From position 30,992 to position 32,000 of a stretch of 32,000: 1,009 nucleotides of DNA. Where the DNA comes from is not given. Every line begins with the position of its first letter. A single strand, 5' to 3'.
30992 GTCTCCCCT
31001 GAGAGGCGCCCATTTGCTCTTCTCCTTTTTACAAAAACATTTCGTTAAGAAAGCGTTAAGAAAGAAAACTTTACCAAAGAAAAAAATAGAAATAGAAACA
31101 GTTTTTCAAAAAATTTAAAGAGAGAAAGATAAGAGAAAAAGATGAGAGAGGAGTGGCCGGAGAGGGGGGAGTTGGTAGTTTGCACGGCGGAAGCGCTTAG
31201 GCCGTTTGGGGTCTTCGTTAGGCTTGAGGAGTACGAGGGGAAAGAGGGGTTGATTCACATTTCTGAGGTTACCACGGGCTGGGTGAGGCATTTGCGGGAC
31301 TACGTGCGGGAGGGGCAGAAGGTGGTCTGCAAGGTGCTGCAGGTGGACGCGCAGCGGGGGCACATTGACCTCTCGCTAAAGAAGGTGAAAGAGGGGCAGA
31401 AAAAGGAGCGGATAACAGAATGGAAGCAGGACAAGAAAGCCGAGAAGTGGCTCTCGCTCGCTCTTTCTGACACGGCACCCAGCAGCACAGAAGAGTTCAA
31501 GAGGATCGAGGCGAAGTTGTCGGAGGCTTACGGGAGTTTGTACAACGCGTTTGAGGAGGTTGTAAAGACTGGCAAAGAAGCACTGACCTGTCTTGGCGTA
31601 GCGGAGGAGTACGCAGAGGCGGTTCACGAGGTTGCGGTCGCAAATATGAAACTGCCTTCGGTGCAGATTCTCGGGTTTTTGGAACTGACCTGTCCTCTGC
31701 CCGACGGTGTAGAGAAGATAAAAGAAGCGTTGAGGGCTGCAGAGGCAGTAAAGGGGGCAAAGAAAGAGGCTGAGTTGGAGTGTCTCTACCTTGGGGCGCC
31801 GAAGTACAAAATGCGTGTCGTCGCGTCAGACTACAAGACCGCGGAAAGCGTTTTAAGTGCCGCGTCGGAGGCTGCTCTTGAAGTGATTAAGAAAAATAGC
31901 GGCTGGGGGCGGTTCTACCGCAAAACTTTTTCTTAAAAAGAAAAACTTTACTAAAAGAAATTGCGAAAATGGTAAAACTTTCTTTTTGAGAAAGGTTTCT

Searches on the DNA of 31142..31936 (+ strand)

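Call 49: search_rna_families(source=L001, start=10700, end=10950, threshold=evalue, max_evalue=1)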
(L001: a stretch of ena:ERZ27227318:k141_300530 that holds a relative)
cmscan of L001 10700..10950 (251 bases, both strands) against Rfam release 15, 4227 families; matches with E-value up to 1: 5.
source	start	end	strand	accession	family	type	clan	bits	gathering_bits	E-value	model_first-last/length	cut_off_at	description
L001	10810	10866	+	RF03918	mir-4922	Gene; miRNA;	-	20.3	82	0.29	1-65/65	no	mir-4922 microRNA precursor family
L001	10777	10866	-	RF03912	mir-4659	Gene; miRNA;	-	19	92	0.22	1-73/73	no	mir-4659 microRNA precursor family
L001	10828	10861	-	RF03996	mir-3012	Gene; miRNA;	-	18.3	90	0.68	1-68/68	no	mir-3012 microRNA precursor family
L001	10837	10870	+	RF00668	mir-302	Gene; miRNA;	CL00096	17.5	55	0.78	1-68/68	no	mir-302 microRNA precursor family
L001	10792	10850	+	RF03456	mir-724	Gene; miRNA;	-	17.4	83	0.66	1-60/60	no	mir-724 microRNA precursor family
